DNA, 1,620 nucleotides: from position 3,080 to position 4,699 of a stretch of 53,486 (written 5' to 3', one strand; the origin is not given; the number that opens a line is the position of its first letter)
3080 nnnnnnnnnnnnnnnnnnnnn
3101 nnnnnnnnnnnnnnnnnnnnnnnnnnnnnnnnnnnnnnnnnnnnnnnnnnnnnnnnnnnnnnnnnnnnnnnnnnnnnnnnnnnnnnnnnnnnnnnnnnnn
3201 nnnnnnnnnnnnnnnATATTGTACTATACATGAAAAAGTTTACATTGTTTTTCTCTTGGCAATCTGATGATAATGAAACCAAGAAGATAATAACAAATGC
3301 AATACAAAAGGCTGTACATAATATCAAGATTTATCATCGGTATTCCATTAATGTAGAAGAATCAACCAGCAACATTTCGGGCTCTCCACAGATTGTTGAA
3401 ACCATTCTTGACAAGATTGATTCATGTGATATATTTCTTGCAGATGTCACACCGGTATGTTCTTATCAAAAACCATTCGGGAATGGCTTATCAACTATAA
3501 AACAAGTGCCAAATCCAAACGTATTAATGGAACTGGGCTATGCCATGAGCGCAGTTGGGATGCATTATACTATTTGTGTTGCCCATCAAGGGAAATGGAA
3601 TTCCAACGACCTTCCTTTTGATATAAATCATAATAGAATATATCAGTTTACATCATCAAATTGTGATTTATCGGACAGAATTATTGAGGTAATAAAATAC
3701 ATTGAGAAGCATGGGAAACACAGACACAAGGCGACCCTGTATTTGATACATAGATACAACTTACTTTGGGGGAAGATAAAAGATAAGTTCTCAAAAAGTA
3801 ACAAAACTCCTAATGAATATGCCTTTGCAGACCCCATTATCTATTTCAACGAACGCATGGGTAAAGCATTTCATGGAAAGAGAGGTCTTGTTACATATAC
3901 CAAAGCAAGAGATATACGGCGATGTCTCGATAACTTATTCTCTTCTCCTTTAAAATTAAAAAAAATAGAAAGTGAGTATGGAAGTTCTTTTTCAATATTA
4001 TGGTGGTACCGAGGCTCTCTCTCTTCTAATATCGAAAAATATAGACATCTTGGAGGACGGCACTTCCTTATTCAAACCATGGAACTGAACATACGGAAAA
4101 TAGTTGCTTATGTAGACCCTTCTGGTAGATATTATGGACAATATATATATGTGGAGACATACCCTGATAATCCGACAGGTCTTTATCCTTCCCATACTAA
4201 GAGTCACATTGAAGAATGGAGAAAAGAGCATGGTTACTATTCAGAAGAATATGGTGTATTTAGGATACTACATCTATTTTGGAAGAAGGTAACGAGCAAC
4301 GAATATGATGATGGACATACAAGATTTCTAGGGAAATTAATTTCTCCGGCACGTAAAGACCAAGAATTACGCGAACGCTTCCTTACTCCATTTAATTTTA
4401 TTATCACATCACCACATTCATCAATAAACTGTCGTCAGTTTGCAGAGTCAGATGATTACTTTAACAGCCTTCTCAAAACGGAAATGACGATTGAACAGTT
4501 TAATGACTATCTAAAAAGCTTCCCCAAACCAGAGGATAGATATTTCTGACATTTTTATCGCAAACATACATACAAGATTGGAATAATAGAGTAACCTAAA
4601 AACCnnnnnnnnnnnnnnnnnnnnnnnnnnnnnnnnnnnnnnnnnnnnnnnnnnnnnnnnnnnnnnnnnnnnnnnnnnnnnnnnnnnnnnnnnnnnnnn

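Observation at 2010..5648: AT-rich three-gene cassette as a candidate undescribed anti-phage defence system: unknown+T5orf172, TIR/NDT-like+unknown, DUF1016 nuclease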

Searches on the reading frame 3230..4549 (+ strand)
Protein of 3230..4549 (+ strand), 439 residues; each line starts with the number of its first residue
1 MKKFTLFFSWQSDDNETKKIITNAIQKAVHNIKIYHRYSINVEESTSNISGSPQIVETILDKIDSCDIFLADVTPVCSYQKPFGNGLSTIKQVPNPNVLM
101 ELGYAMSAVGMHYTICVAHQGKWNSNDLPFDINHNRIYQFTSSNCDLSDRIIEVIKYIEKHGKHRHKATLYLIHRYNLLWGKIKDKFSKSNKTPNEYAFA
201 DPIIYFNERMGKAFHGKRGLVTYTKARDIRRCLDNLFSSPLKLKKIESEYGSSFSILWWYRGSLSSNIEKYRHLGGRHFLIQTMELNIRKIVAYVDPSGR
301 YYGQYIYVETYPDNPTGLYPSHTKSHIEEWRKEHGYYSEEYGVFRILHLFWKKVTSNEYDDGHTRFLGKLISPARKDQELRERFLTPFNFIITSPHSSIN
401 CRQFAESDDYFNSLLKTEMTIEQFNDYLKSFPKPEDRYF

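Call 3: search_protein_families(library=pfam, proteins=[window:3230-4549:+], max_evalue=1)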
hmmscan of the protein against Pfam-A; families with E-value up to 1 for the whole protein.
window:3230-4549:+ (439 aa): 2 families
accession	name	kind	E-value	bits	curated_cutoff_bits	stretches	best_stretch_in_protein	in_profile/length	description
PF10137.14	CAP12-PCTIR_TIR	-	0.00024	21.5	24.7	1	15-119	10-100/119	CAP12/Pycsar effector protein, TIR domain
PF05014.21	Nuc_deoxyrib_tr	-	0.018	15.6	28.8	1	35-107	30-88/117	Nucleoside 2-deoxyribosyltransferase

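Call 4: search_protein_families(library=padloc, proteins=[window:3230-4549:+], max_evalue=1)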
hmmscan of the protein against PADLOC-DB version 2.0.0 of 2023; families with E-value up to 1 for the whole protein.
window:3230-4549:+ (439 aa): 2 families
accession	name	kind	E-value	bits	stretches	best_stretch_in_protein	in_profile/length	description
PDLC00731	Effector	-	0.005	13.9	1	91-161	228-297/306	TIR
PDLC00733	Effector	-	0.051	10.4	1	95-143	315-357/388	TIR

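Call 5: search_protein_families(library=ncbifam, proteins=[window:3230-4549:+], max_evalue=1)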
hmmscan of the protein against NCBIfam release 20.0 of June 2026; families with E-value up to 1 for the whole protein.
window:3230-4549:+ (439 aa): 1 family
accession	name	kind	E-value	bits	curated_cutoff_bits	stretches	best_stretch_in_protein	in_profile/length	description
TIGR01446.1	DnaD_dom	domain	0.33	11.2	24.95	0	8-38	22-52/73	DnaD domain protein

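Call 13: find_homologous_proteins(query=window:3230-4546:+, max_evalue=0.001)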
Query window:3230-4546:+ (439 aa): 157 proteins with E <= 0.001 among 2273 candidates; the best 120 are listed.
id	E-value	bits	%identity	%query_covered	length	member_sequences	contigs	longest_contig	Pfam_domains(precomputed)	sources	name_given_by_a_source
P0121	0.0e+0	1022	99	100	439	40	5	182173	-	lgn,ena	-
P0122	6.3e-226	768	73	100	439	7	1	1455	-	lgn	-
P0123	8.5e-225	765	75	100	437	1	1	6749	PF10137.15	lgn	-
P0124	7.3e-222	755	74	99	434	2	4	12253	-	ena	-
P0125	1.2e-219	748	72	100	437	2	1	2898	-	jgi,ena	-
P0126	9.8e-216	735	70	100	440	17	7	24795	-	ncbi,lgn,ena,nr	ncbi:MAG: hypothetical protein IKM85_05575 [Bacteroidales bacterium]|nr:hypothetical protein [Bacter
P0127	3.2e-211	720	69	100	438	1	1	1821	-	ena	-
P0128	1.4e-210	718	69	100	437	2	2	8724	PF10137.15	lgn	-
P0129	1.0e-208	712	69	100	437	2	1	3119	-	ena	-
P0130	1.3e-206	705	68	100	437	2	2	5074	-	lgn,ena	-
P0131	5.2e-204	696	67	100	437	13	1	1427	-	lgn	-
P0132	2.7e-201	687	66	100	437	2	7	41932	-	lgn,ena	-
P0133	9.7e-199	679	66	100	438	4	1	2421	PF10137.15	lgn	-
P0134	2.3e-194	664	65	100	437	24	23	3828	-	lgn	-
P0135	5.6e-120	419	46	99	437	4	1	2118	-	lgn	-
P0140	2.1e-118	414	48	98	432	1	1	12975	PF10137.15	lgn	-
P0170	3.7e-111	390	43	99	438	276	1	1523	PF10137.15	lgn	-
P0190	9.9e-107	375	43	99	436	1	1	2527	PF10137.15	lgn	-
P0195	2.5e-105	371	44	98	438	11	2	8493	PF10137.15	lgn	-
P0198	7.2e-104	366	41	99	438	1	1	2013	PF10137.15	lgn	-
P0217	2.5e-23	101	41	36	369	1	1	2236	PF10137.15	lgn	-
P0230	6.5e-19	86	38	33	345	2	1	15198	PF10137.15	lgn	-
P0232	1.3e-18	85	42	31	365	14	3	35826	PF10137.15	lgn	-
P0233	3.3e-18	84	37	32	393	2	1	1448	PF10137.15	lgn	-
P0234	4.2e-18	83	41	30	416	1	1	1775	PF10137.15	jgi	jgi:hypothetical protein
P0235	4.6e-18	83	39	33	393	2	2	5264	PF10137.15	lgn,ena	-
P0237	7.6e-18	82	37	32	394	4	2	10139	PF10137.15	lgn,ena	-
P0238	9.2e-18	82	36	33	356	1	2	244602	PF10137.15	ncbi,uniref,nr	ncbi:nucleotide-binding protein (plasmid) [Shewanella xiamenensis]|uniref:Nucleotide-binding protein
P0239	1.0e-17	82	37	32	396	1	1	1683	PF10137.15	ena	-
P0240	1.4e-17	82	39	32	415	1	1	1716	PF10137.15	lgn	-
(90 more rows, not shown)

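Call 14: find_related_loci(query=window:3230-4546:+, collection=genome_contigs, flank=8000)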
Query window:3230-4546:+ (439 aa) in genome_contigs; peptide patterns used: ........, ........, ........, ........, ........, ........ (x = any residue, [..] = any of these).
240 stretches matched a pattern, but none encodes a relative of the query by tblastn (E <= 1e-3).

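Call 16: find_related_loci(query=A1, collection=genome_contigs, flank=8000)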
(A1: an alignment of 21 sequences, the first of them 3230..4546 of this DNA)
Query A1 (439 aa) in genome_contigs; peptide patterns used: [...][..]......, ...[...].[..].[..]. (x = any residue, [..] = any of these).
123 stretches matched a pattern; 32 encode a relative of the query (tblastn E <= 1e-3); 32 distinct loci.
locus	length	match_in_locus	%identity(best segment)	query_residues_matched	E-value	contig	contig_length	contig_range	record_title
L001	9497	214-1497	47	2-436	1e-120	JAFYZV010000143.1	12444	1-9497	MAG: Prevotella sp. isolate RGIG7572 Water_buffalos_Omasum-3__c478420, whole genome shotgun sequence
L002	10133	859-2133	46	3-435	4e-118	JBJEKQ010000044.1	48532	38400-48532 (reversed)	MAG: Prevotella sp. isolate PUUB48_bin.037 NODE_210_length_48532_cov_6.757823, whole genome shotgun sequence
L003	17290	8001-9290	44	2-433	5e-107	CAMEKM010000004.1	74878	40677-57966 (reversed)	MAG: uncultured Bacteroidales bacterium isolate SRR15057930_bin.20_metaWRAP_v1.3_MAG genome assembly, contig: ERZ1040743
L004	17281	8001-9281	46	3-436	6e-116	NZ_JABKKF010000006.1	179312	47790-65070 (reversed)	Xylanibacter muris strain PMUR PMUR_6, whole genome shotgun sequence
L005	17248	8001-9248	37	3-437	2e-76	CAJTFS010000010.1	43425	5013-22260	Bacteroidales bacterium isolate C35 genome assembly, contig: MGBC000192.10, whole genome shotgun sequence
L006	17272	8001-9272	36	3-433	1e-76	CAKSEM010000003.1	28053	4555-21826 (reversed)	MAG: uncultured Eubacteriales bacterium isolate REFINED_METABAT215_TOP10_CONTIGS_1500_ASSEMBLY_K77_MERGED__Hadza_MoBio_h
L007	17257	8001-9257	37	3-437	4e-76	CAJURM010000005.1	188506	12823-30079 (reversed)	MAG TPA_asm: uncultured Odoribacter sp. isolate MGBC162966 genome assembly, contig: MGBC162966.5, whole genome shotgun s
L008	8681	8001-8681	50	2-233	1e-68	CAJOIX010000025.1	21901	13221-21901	uncultured Prevotella sp. isolate Cattle_2_mag_37 genome assembly, contig: scaffold_726, whole genome shotgun sequence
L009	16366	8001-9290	43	2-435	6e-111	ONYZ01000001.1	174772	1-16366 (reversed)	uncultured Prevotella sp. isolate RUG765 genome assembly, contig: scaffold_10, whole genome shotgun sequence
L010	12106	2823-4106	48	2-436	5e-121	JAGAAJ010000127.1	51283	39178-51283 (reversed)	MAG: Prevotella sp. isolate RGIG8262 Water_buffalos_Rumen-5__c1944268, whole genome shotgun sequence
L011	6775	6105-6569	44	3-166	6e-39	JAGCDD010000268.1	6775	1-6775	MAG: Bacteroidales bacterium isolate RGIG9683 Yak_Omasum-2__c558093, whole genome shotgun sequence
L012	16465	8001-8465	43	3-166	3e-36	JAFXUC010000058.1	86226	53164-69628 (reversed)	MAG: Bacteroidales bacterium isolate RGIG6747 Sheep_Rumen-3__c549924, whole genome shotgun sequence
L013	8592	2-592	37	227-437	6e-30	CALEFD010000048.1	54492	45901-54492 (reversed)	MAG TPA_asm: uncultured Bacteroidales bacterium isolate SRR6425819_bin.21_CONCOCT_v1.1_MAG genome assembly, contig: ERZ1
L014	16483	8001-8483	37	1-161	2e-26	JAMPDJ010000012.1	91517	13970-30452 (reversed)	MAG: Bacteroides sp. isolate NALB_7821b_5 Scaffold_#12__SCF_012___91517_bp, whole genome shotgun sequence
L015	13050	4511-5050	35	2-189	1e-25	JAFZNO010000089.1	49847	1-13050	MAG: Lachnospiraceae bacterium isolate RGIG7929 Water_buffalos_Rumen-1__c889939, whole genome shotgun sequence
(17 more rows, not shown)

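Call 18: find_encoding_contigs(protein=P0132, flank=6000, max_places=4)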
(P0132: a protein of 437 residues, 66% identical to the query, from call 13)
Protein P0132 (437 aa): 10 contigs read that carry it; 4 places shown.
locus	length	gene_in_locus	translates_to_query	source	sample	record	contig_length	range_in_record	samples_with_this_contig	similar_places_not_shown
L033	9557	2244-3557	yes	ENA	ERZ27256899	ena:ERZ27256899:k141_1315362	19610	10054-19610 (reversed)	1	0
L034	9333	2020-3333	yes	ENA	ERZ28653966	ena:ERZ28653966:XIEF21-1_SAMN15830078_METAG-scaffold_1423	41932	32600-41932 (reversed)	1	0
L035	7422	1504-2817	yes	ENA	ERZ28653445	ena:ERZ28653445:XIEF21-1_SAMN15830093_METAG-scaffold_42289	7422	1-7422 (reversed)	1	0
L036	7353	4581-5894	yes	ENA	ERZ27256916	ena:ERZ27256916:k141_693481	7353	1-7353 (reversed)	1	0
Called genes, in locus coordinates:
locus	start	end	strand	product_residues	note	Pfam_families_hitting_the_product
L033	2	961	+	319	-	?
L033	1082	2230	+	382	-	PF10544:T5orf172, PF13455:MUG113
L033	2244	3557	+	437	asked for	-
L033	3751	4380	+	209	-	-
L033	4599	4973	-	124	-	PF03840:SecG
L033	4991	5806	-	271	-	-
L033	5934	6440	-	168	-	PF04390:LptE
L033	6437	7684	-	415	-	PF00158:Sigma54_activat, PF14532:Sigma54_activ_2, PF07728:AAA_5 (faint), PF25601:AAA_lid_14, PF02954:HTH_8, PF18024:HTH_50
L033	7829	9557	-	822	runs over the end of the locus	PF01588:tRNA_bind, PF03483:B3_4, PF03484:B5, PF17759:tRNA_synthFbeta, PF03147:FDX-ACB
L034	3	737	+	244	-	?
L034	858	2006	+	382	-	PF10544:T5orf172, PF13455:MUG113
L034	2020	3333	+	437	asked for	-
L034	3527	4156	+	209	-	-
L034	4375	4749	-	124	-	PF03840:SecG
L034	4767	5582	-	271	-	-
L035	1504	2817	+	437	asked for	-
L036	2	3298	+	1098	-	?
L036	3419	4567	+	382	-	PF10544:T5orf172, PF13455:MUG113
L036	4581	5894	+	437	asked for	-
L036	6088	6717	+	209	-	-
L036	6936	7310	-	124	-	PF03840:SecG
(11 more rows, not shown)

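Call 19: find_encoding_contigs(protein=P0126, flank=6000, max_places=4)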
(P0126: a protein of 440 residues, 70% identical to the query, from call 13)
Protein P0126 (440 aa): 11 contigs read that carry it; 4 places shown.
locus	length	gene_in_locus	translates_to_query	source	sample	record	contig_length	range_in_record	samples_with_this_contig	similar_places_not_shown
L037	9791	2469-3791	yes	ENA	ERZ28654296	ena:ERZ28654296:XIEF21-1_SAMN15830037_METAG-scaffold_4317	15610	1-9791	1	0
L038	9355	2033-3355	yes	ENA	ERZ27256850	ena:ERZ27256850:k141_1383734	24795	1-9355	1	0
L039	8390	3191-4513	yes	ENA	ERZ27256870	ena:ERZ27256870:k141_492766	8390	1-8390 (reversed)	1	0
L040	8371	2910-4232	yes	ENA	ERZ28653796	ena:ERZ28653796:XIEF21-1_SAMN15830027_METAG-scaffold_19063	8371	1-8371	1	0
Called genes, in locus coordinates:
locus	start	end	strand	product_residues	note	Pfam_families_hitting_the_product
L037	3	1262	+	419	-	?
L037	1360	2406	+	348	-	-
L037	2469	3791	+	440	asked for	-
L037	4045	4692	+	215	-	-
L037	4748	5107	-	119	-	PF03840:SecG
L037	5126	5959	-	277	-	-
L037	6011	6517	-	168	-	PF04390:LptE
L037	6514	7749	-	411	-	PF00158:Sigma54_activat, PF14532:Sigma54_activ_2, PF07728:AAA_5 (faint), PF25601:AAA_lid_14, PF02954:HTH_8, PF18024:HTH_50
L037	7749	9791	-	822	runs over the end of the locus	PF01588:tRNA_bind, PF03483:B3_4, PF03484:B5, PF17759:tRNA_synthFbeta, PF03147:FDX-ACB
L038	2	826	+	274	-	?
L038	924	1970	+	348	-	-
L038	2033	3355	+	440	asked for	-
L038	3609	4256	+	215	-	-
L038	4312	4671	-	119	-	PF03840:SecG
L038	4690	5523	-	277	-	-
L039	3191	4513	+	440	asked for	-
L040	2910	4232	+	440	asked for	-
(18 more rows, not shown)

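Call 20: find_encoding_contigs(protein=P0121, flank=8000, max_places=5)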
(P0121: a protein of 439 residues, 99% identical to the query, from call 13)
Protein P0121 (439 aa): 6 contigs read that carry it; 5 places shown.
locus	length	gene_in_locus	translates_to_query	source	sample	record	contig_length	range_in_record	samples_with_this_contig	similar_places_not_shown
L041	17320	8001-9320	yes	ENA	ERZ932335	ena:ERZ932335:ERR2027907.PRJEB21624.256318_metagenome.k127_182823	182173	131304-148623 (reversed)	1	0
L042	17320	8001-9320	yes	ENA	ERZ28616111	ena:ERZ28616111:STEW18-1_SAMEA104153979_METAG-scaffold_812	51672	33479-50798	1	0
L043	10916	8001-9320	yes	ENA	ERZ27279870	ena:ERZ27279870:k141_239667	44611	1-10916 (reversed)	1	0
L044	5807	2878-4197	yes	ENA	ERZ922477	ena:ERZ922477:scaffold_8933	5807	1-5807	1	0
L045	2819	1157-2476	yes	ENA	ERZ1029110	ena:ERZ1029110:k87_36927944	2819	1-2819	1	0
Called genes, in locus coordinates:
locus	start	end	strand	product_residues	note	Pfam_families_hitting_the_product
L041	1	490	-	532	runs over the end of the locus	-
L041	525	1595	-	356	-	PF03462:PCRF, PF00472:RF-1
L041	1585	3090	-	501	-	PF01943:Polysacc_synt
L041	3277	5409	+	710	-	PF00009:GTP_EFTU, PF22042:EF-G_D2, PF03144:GTP_EFTU_D2 (weak), PF14492:EFG_III, PF03764:EFG_IV, PF00679:EFG_C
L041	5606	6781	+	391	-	PF10544:T5orf172, PF13455:MUG113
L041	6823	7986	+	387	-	PF10544:T5orf172, PF13455:MUG113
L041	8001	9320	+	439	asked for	-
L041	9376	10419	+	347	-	PF17761:DUF1016_N, PF06250:YhcG_C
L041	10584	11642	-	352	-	-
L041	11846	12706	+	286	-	PF02498:Bro-N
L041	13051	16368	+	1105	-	PF13091:PLDc_2 (weak), PF00176:SNF2-rel_dom (faint), PF00270:DEAD (faint), PF04851:ResIII (weak), PF00271:Helicase_C, PF22590:Cas3-like_C_2 (weak)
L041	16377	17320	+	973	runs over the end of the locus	PF02384:N6_Mtase (faint), PF20473:MmeI_Mtase (weak), PF07669:Eco57I, PF12950:TaqI_C (weak)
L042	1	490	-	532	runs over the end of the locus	-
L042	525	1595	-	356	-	PF03462:PCRF, PF00472:RF-1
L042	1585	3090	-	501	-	PF01943:Polysacc_synt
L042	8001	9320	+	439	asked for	-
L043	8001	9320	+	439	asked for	-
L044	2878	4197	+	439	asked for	-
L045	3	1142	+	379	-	?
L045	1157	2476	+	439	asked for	-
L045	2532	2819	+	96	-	?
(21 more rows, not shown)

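Call 30: search_solved_structures(query=A3, max_evalue=1, show_alignments=2)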
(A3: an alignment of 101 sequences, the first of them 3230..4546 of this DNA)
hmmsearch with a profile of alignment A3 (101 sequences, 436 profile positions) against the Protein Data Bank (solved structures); distinct sequences matched with E-value up to 1: 1.
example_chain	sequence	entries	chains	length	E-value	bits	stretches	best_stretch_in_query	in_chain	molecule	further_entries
6qw6_X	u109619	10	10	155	0.23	13.7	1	317-379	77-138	U4/U6.U5 small nuclear ribonucleoprotein 27 kDa protein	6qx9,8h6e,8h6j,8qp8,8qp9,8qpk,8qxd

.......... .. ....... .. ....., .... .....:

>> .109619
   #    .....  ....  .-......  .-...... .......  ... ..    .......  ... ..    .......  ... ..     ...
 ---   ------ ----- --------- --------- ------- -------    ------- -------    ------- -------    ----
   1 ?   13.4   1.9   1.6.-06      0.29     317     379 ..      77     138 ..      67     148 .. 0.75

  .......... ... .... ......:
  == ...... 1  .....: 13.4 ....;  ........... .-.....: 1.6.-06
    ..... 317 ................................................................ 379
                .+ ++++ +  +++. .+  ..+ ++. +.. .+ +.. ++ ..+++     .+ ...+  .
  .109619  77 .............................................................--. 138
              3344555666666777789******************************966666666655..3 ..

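Call 43: predict_structure(alignment_id=A3)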
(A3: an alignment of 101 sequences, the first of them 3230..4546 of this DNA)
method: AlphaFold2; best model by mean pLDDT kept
length: 439 residues; sequences in the alignment: 101
mean_pLDDT: 86.9   pTM: 0.62
mean pLDDT of the five models: 86.9, 86.6, 86.3, 86.0, 84.6
residues with pLDDT >= 90: 236; 70-90: 160; 50-70: 37; < 50: 6
segments of 3 or more residues with pLDDT < 50: 437-439
pLDDT, mean of each block of 10 residues (from residue 1): 88 81 91 84 68 69 90 89 80 88 88 90 81 75 90 90 77 78 67 67 90 92 97 95 72 87 94 96 97 84 92 94 92 92 91 95 94 94 97 93 92 95 95 65
secondary structure, 60 per line:
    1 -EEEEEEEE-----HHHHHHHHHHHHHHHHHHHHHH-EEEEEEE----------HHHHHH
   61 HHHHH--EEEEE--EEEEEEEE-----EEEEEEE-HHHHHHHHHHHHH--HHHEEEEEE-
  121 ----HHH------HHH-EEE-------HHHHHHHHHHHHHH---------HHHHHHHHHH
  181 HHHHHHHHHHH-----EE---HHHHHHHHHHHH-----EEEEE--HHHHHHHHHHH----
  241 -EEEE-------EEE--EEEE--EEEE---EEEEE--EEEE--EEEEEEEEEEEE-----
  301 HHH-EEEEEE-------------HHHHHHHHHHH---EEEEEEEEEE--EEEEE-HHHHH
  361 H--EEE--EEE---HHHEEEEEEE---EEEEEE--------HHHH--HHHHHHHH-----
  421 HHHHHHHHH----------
elements in order: E2-9 H15-36 E38-44 H55-65 E68-72 E75-82 E88-94 H96-108 E114-119 E138-140 H148-161 H171-191 H202-213 E219-223 H226-236 E242-245 E253-255 E258-261 E264-267 E271-275 E278-281 E284-295 E305-310 H324-334 E338-347 E350-354 H356-361 E364-366 E369-371 E378-384 E388-393 H402-405 H408-415 H421-429

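Call 47: fold_search(model_id=the predicted structure, library=pdb)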
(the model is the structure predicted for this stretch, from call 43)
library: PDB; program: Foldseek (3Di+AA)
matches with E <= 10: 1414; with E <= 0.001: 9
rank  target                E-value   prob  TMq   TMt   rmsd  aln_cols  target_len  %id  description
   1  9lmq_D                6.2e-05  1.00  0.22  0.30  16.1       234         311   14  Cryo-EM structure of TIR-STING/c-di-GMP complex (released 2025-08-27)
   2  9lmr_F                1.4e-04  1.00  0.24  0.33   7.0       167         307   16  Cryo-EM structure of TIR-STING/c-di-GMP complex fiber (released 2025-08-27)
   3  7un8_A                1.7e-04  1.00  0.24  0.34   4.9       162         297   14  SfSTING with c-di-GMP single fiber (released 2022-07-27)
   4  9lmq_A                1.9e-04  1.00  0.20  0.27  16.9       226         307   15  Cryo-EM structure of TIR-STING/c-di-GMP complex (released 2025-08-27)
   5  7un8_C                3.0e-04  1.00  0.24  0.35   4.8       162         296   14  SfSTING with c-di-GMP single fiber (released 2022-07-27)
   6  9lmr_C                3.2e-04  1.00  0.24  0.32   7.2       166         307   16  Cryo-EM structure of TIR-STING/c-di-GMP complex fiber (released 2025-08-27)
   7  7un8_E                3.6e-04  1.00  0.24  0.35   5.2       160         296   15  SfSTING with c-di-GMP single fiber (released 2022-07-27)
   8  8qlp_E                8.2e-04  1.00  0.25  0.26  11.4       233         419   12  CryoEM structure of the RNA/DNA bound SPARTA (BabAgo/TIR-APAZ) tetrameric complex (released 2024-01-31)
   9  9i9q_D                9.3e-04  1.00  0.23  0.64   5.4       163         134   17  Crystal structure of DNPH1 bound by compound 2. (released 2025-11-12)
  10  9rke_D                1.0e-03  1.00  0.22  0.51   7.6       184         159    9  Crystal Structure of compound 1-mediated ternary complex of KRAS G12R GCP with pVHL:ElonginC:ElonginB (released 2025-11-12)
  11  8qc0_A                2.7e-03  1.00  0.19  0.50   5.9       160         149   15  Nucleoside 2'deoxyribosyltransferase from Chroococcidiopsis thermalis PCC 7203 WT ribosylated (released 2024-02-21)
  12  8qc0_B                3.1e-03  1.00  0.20  0.49   5.7       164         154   15  Nucleoside 2'deoxyribosyltransferase from Chroococcidiopsis thermalis PCC 7203 WT ribosylated (released 2024-02-21)
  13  8pqt_B                5.0e-03  1.00  0.19  0.52   5.6       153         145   14  Nucleoside 2'deoxyribosyltransferase from Chroococcidiopsis thermalis PCC 7203 WT bound to Bis-Tris (released 2024-02-21)
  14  6zfx_A                5.3e-03  0.99  0.20  0.15   7.8       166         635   11  hSARM1 GraFix-ed (released 2020-11-18)
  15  3lo5_C                5.6e-03  0.99  0.21  0.49   7.7       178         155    8  Crystal Structure of the dominant negative S17N mutant of Ras (released 2010-03-02)
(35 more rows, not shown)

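Call 50: search_dna_similar(query=window:3230-4546:+, collection=phages, mode=protein, max_rows=15, max_evalue=0.001)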
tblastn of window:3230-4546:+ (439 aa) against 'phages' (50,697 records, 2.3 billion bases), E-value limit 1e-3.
No match.
